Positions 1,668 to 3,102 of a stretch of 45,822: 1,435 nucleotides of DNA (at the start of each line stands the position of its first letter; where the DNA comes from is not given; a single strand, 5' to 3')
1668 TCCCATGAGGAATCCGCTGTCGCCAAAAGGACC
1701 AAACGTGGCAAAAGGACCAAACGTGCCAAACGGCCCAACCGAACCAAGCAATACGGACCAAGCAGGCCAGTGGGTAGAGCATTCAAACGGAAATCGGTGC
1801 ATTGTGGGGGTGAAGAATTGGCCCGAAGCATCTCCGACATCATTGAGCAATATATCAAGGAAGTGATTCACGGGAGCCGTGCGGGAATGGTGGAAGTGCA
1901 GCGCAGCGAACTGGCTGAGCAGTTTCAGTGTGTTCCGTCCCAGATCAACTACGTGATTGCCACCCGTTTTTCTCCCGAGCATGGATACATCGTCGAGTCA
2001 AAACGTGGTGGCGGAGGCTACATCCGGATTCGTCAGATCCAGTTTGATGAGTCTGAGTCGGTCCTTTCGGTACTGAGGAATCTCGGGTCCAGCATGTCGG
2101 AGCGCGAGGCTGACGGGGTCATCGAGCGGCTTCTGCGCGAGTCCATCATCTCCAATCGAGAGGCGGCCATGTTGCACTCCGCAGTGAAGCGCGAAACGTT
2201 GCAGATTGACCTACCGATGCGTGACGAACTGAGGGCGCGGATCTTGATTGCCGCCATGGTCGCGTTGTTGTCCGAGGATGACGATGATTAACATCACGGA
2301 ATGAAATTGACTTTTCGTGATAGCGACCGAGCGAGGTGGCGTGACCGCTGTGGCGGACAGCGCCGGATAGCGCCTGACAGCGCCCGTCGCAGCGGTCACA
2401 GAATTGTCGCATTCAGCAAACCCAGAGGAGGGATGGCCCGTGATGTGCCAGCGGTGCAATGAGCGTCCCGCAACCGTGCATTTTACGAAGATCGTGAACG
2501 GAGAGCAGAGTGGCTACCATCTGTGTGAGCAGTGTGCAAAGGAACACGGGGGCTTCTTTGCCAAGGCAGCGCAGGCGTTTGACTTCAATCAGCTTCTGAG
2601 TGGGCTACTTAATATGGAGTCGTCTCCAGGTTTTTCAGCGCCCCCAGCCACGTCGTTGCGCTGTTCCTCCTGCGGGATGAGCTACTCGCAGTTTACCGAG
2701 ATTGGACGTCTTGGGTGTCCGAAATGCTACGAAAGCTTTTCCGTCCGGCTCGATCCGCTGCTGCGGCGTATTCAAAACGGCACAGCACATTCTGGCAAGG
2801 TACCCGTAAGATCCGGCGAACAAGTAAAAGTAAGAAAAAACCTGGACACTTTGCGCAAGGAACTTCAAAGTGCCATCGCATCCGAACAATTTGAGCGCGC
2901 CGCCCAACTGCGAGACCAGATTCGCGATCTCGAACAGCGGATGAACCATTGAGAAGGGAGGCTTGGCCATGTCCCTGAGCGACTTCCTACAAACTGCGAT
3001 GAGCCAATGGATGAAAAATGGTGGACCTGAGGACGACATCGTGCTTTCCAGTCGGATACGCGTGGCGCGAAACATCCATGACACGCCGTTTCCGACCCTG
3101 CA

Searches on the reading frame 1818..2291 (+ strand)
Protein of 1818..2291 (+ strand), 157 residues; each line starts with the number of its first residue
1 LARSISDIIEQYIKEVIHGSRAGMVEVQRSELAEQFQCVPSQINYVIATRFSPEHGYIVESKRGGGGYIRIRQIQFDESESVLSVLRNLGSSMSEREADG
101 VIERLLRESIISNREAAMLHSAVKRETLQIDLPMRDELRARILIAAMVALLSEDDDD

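Call 22: find_homologous_proteins(query=window:1818-2291:+, max_evalue=1e-10)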
Query window:1818-2291:+ (157 aa): 8000 proteins with E <= 1e-10 among 8000 candidates; the best 120 are listed.
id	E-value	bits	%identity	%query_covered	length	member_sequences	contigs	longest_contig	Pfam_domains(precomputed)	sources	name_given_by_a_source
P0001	1.3e-84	299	94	100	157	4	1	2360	PF05848.18,PF17727.7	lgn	-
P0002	1.5e-83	296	92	100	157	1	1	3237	PF05848.18,PF17727.7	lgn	-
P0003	9.6e-69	248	76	100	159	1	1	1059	PF05848.18,PF17727.7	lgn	-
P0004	2.4e-68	246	75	99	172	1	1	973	PF05848.18,PF17727.7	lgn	-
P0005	2.3e-66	240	72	99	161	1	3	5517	PF05848.18,PF17727.7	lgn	-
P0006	8.1e-59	215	64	96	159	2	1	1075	PF05848.18,PF17727.7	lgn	-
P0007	1.2e-58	215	64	99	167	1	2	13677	PF05848.18,PF17727.7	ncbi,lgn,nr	ncbi:MAG: CtsR family transcriptional regulator [Alicyclobacillaceae bacterium]|nr:CtsR family trans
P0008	3.9e-58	213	65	96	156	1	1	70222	PF05848.18,PF17727.7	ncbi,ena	-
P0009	5.0e-58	213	65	99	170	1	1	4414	PF05848.18,PF17727.7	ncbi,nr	ncbi:MAG: CtsR family transcriptional regulator [Alicyclobacillus sp.]|nr:CtsR family transcriptiona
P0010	8.9e-58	212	65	96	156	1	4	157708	PF05848.18,PF17727.7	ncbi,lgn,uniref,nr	ncbi:CtsR family transcriptional regulator [Alicyclobacillus pomorum]|uniref:CtsR family transcripti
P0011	1.3e-57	212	64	96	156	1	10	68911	PF05848.18,PF17727.7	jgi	jgi:transcriptional regulator CtsR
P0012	1.3e-57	212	63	100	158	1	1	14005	PF05848.18,PF17727.7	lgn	-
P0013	3.1e-57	210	63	96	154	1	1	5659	PF05848.18,PF17727.7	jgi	jgi:transcriptional regulator CtsR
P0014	3.9e-57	210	63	96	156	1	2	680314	PF05848.18,PF17727.7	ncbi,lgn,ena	-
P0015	5.8e-57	209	63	96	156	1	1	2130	PF05848.18,PF17727.7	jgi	jgi:transcriptional regulator of stress and heat shock response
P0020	7.4e-56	206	60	99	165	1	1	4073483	PF05848.18,PF17727.7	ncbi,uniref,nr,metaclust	ncbi:CtsR family transcriptional regulator [Alicyclobacillus macrosporangiidus]|uniref:CtsR family t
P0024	2.3e-55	204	63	96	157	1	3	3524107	PF05848.18,PF17727.7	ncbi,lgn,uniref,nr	ncbi:transcriptional regulator CtsR [Alicyclobacillus contaminans]|uniref:CtsR family transcriptiona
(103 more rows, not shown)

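Call 23: find_encoding_contigs(protein=P0001, flank=10000, max_places=10)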
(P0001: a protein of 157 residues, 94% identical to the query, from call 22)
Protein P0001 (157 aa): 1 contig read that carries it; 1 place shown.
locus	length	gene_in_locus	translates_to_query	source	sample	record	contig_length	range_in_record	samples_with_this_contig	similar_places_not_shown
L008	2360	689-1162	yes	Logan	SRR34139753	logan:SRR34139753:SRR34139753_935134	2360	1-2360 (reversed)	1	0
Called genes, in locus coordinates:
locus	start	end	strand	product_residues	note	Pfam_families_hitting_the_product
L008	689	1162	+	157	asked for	PF05848:CtsR, PF17727:CtsR_C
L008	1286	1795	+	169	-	PF02151:UVR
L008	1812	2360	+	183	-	?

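Call 24: find_encoding_contigs(protein=P0002, flank=10000, max_places=10)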
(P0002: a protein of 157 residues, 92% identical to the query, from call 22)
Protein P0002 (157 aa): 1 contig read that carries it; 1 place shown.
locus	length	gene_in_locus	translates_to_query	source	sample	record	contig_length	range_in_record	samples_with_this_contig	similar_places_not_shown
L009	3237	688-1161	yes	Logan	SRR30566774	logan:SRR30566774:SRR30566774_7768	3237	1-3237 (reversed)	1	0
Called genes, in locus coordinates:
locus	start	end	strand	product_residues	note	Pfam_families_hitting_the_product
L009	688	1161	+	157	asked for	PF05848:CtsR, PF17727:CtsR_C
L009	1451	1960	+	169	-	PF02151:UVR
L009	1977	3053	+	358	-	PF00217:ATP-gua_Ptrans, PF27454:McsB_C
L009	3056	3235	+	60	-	?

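Call 25: find_encoding_contigs(protein=P0005, flank=10000, max_places=10)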
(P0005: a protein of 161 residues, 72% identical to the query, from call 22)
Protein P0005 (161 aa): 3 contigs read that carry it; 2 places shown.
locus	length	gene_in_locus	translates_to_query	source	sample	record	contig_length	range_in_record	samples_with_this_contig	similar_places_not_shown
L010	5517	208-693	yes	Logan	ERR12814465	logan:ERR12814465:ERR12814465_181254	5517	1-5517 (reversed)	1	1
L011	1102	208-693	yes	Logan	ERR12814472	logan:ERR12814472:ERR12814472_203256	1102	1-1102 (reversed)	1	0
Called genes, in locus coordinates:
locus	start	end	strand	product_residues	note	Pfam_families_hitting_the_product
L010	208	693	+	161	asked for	PF05848:CtsR, PF17727:CtsR_C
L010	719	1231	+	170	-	PF02151:UVR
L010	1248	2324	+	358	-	PF00217:ATP-gua_Ptrans, PF27454:McsB_C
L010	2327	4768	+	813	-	PF02861:Clp_N, PF23569:NBD_SMAX1 (weak), PF00004:AAA, PF17871:AAA_lid_9, PF07724:AAA_2, PF00004:AAA, PF07728:AAA_5, PF10431:ClpB_D2-small, +14 more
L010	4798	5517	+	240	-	?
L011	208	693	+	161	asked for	PF05848:CtsR, PF17727:CtsR_C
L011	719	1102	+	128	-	?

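Call 32: find_encoding_contigs(protein=P0010, flank=10000, max_places=3)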
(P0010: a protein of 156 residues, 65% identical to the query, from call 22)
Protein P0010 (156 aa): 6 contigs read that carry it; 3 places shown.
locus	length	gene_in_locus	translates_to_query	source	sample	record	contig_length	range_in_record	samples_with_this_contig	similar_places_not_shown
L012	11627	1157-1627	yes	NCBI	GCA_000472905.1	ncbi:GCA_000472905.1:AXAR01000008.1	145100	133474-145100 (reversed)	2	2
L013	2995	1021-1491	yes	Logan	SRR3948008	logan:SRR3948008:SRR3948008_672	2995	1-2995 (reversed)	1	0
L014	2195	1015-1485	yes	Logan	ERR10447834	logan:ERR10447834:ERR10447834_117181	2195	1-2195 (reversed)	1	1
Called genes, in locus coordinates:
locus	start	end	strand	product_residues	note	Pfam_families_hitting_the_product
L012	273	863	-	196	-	PF00440:TetR_N, PF08360:TetR_C_5 (weak), PF17932:TetR_C_24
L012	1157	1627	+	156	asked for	PF05848:CtsR, PF17727:CtsR_C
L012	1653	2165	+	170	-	PF02151:UVR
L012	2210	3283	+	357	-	PF00217:ATP-gua_Ptrans, PF27454:McsB_C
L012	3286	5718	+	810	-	-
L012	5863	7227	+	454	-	PF18073:Zn_ribbon_LapB, PF03796:DnaB_C (weak), PF06745:ATPase, PF13481:AAA_25, PF23442:DUF7125, PF25199:nSTAND_NTPase5 (faint), PF13541:ChlI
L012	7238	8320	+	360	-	PF02457:DAC, PF10635:DisA-linker, PF12826:HHH_2 (faint), PF00633:HHH (weak)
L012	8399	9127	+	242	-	PF01066:CDP-OH_P_transf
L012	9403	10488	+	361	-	PF27675:YCF81_N, PF01850:PIN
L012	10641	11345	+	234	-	PF01128:IspD, PF12804:NTP_transf_3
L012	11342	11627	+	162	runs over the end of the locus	PF02542:YgbB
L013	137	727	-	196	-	PF00440:TetR_N, PF08360:TetR_C_5 (weak), PF17932:TetR_C_24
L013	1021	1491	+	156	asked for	PF05848:CtsR, PF17727:CtsR_C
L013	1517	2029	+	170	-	PF02151:UVR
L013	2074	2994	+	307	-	?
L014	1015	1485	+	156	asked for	PF05848:CtsR, PF17727:CtsR_C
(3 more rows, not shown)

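Call 33: find_encoding_contigs(protein=P0008, flank=10000, max_places=3)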
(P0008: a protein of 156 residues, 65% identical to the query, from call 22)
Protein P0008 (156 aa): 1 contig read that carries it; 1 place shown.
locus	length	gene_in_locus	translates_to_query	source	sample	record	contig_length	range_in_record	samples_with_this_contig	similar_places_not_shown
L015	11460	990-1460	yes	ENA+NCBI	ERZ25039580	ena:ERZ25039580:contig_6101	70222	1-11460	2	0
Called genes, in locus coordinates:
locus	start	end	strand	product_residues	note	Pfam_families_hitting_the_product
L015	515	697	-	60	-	PF00440:TetR_N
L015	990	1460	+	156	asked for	PF05848:CtsR, PF17727:CtsR_C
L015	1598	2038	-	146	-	-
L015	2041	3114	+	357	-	PF00217:ATP-gua_Ptrans, PF27454:McsB_C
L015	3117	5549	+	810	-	PF02861:Clp_N, PF00004:AAA, PF23569:NBD_SMAX1 (weak), PF17871:AAA_lid_9, PF00004:AAA, PF07724:AAA_2, PF07728:AAA_5, PF10431:ClpB_D2-small, +10 more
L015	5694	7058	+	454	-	PF18073:Zn_ribbon_LapB, PF03796:DnaB_C (weak), PF06745:ATPase, PF13481:AAA_25, PF23442:DUF7125, PF25199:nSTAND_NTPase5 (faint), PF13541:ChlI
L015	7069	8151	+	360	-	PF02457:DAC, PF10635:DisA-linker, PF12826:HHH_2 (faint), PF00633:HHH (weak)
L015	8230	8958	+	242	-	PF01066:CDP-OH_P_transf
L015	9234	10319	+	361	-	PF27675:YCF81_N, PF01850:PIN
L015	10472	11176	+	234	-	PF01128:IspD, PF12804:NTP_transf_3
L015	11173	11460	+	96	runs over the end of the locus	PF02542:YgbB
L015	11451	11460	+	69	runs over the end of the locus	PF02542:YgbB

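Call 34: find_encoding_contigs(protein=P0020, flank=10000, max_places=2)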
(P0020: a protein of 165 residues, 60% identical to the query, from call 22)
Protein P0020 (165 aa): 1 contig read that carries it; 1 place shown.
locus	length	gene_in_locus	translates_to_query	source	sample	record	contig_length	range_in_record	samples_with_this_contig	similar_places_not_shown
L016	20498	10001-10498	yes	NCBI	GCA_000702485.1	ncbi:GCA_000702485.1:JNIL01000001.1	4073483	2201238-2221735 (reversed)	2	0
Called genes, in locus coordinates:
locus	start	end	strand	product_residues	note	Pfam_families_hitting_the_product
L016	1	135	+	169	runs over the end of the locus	PF01288:HPPK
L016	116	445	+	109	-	PF13560:HTH_31, PF01381:HTH_3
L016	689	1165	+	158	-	PF03449:GreA_GreB_N, PF01272:GreA_GreB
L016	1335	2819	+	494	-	PF01336:tRNA_anti-codon, PF00152:tRNA-synt_2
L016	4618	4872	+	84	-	-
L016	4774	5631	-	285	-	-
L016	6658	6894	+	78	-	-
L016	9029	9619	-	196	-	PF00440:TetR_N, PF08359:TetR_C_4 (weak), PF17932:TetR_C_24, PF17935:TetR_C_27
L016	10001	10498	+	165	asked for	PF05848:CtsR, PF17727:CtsR_C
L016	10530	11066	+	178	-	PF02151:UVR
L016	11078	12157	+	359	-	PF00217:ATP-gua_Ptrans, PF27454:McsB_C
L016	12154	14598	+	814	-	PF02861:Clp_N, PF00004:AAA, PF23569:NBD_SMAX1 (weak), PF17871:AAA_lid_9, PF07724:AAA_2, PF00004:AAA, PF07728:AAA_5, PF10431:ClpB_D2-small, +12 more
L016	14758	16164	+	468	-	PF18073:Zn_ribbon_LapB, PF13481:AAA_25, PF03796:DnaB_C (weak), PF06745:ATPase, PF08423:Rad51 (faint), PF23442:DUF7125, PF25199:nSTAND_NTPase5 (weak), PF13541:ChlI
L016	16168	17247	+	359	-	PF02457:DAC, PF10635:DisA-linker, PF12826:HHH_2 (weak), PF00633:HHH (weak)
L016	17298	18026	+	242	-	PF01066:CDP-OH_P_transf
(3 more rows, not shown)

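Call 35: find_encoding_contigs(protein=P0024, flank=10000, max_places=2)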
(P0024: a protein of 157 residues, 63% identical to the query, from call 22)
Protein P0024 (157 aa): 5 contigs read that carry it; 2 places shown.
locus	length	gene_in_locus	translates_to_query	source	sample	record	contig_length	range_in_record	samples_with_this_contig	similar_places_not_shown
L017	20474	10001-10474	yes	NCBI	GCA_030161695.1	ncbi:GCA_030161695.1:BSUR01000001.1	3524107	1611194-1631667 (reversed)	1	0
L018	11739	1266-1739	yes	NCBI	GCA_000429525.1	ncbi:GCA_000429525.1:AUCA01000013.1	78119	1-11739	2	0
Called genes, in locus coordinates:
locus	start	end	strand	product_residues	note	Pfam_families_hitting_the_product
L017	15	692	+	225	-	PF00809:Pterin_bind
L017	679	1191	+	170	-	PF01288:HPPK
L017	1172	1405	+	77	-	PF13560:HTH_31, PF13443:HTH_26 (weak), PF01381:HTH_3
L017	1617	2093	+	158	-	PF03449:GreA_GreB_N, PF01272:GreA_GreB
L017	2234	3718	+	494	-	PF01336:tRNA_anti-codon, PF00152:tRNA-synt_2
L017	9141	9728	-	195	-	PF00440:TetR_N, PF08359:TetR_C_4 (weak), PF17932:TetR_C_24, PF17935:TetR_C_27 (weak)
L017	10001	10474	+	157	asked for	PF05848:CtsR, PF17727:CtsR_C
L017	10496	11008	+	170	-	PF02151:UVR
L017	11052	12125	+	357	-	PF00217:ATP-gua_Ptrans, PF27454:McsB_C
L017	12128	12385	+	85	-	PF02861:Clp_N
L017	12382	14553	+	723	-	PF02861:Clp_N, PF00004:AAA, PF17871:AAA_lid_9, PF00158:Sigma54_activat, PF07724:AAA_2, PF00004:AAA, PF07728:AAA_5, PF10431:ClpB_D2-small, +13 more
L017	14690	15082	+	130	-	PF18073:Zn_ribbon_LapB, PF13481:AAA_25, PF06745:ATPase (weak), PF25199:nSTAND_NTPase5 (weak), PF13191:AAA_16 (weak)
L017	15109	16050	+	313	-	PF13541:ChlI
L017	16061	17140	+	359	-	PF02457:DAC, PF10635:DisA-linker, PF12826:HHH_2 (weak), PF00633:HHH (weak)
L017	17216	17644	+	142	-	PF01066:CDP-OH_P_transf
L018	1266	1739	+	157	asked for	PF05848:CtsR, PF17727:CtsR_C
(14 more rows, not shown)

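Call 59: find_encoding_contigs(protein=P0003, flank=10000, max_places=5)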
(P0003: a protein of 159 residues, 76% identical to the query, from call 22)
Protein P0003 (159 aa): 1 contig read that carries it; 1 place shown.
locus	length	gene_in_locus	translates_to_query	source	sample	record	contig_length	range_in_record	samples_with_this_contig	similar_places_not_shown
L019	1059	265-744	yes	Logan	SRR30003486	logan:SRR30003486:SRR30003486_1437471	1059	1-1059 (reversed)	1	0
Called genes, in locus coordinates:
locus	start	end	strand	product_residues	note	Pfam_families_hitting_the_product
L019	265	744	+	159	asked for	PF05848:CtsR, PF17727:CtsR_C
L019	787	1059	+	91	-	?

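Call 60: find_encoding_contigs(protein=P0004, flank=10000, max_places=5)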
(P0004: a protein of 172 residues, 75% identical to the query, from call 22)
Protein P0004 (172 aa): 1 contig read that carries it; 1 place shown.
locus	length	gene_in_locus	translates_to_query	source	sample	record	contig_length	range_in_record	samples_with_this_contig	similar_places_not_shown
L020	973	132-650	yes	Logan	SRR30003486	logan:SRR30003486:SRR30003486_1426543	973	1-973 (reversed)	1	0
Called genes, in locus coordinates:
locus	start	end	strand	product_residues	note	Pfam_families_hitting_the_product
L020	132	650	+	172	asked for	PF05848:CtsR, PF17727:CtsR_C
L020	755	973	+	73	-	?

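Call 61: find_encoding_contigs(protein=P0007, flank=10000, max_places=4)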
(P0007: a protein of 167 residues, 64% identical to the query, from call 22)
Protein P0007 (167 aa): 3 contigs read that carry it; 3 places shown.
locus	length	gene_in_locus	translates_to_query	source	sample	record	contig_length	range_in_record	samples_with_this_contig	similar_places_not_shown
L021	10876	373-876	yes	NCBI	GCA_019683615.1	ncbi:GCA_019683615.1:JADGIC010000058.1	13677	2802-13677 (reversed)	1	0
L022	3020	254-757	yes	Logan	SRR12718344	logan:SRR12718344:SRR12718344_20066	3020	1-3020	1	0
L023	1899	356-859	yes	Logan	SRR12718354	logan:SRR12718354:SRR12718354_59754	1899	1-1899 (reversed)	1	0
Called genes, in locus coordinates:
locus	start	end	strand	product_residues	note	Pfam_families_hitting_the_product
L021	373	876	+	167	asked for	PF05848:CtsR, PF17727:CtsR_C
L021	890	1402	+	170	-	PF02151:UVR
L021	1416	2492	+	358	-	PF00217:ATP-gua_Ptrans, PF27454:McsB_C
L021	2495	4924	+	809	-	PF02861:Clp_N, PF00004:AAA, PF23569:NBD_SMAX1 (weak), PF17871:AAA_lid_9, PF00004:AAA, PF07724:AAA_2, PF07728:AAA_5, PF10431:ClpB_D2-small, +11 more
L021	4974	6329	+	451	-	PF18073:Zn_ribbon_LapB, PF13481:AAA_25, PF03796:DnaB_C (weak), PF06745:ATPase, PF23442:DUF7125, PF13191:AAA_16 (faint), PF13541:ChlI (weak)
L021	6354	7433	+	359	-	PF02457:DAC, PF10635:DisA-linker, PF12826:HHH_2 (faint), PF00633:HHH (faint)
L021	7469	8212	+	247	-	PF01066:CDP-OH_P_transf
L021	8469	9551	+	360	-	PF27675:YCF81_N, PF01850:PIN, PF01938:TRAM (weak)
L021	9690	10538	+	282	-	PF01128:IspD, PF12804:NTP_transf_3 (weak), PF01128:IspD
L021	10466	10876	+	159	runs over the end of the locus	PF02542:YgbB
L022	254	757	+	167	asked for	PF05848:CtsR, PF17727:CtsR_C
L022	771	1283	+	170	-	PF02151:UVR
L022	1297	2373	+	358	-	PF00217:ATP-gua_Ptrans, PF27454:McsB_C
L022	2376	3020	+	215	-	?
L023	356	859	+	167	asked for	PF05848:CtsR, PF17727:CtsR_C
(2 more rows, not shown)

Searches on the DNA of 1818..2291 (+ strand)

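Call 38: search_rna_families(sources=[L016, L017], threshold=gathering)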
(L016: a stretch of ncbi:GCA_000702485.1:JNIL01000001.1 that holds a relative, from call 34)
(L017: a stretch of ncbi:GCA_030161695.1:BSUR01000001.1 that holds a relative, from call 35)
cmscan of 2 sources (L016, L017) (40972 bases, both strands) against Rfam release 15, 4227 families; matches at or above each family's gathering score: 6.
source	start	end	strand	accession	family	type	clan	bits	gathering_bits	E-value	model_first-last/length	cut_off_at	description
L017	5722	8679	+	RF02541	LSU_rRNA_bacteria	Gene; rRNA;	CL00112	2868.1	50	0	1-2925/2925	no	Bacterial large subunit ribosomal RNA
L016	5125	8081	+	RF02541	LSU_rRNA_bacteria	Gene; rRNA;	CL00112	2843.5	50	0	1-2925/2925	no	Bacterial large subunit ribosomal RNA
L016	3426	4978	+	RF00177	SSU_rRNA_bacteria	Gene; rRNA;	CL00111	1570.9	50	0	1-1533/1533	no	Bacterial small subunit ribosomal RNA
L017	3983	5529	+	RF00177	SSU_rRNA_bacteria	Gene; rRNA;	CL00111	1567.7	50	0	1-1533/1533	no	Bacterial small subunit ribosomal RNA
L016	8132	8248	+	RF00001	5S_rRNA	Gene; rRNA;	CL00113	103.4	38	9.5e-22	1-120/120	no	5S ribosomal RNA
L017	8873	8989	+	RF00001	5S_rRNA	Gene; rRNA;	CL00113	92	38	9.8e-19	1-120/120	no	5S ribosomal RNA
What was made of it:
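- Relatives carry a TetR-family gene at this position (calls 32, 34, 35), and the rRNA operon lies just upstream (call 38).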

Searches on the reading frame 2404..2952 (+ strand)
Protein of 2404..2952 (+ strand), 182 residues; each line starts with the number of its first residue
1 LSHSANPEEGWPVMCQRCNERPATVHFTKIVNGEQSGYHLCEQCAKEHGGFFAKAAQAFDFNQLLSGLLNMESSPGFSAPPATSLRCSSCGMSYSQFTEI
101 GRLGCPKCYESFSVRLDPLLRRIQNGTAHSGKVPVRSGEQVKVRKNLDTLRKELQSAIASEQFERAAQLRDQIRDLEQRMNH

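Call 8: find_encoding_contigs(protein=window:2404-2952:+, flank=10000, max_places=10)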
Protein window:2404-2952:+ (182 aa): no gene with exactly this product is on record in the collection.
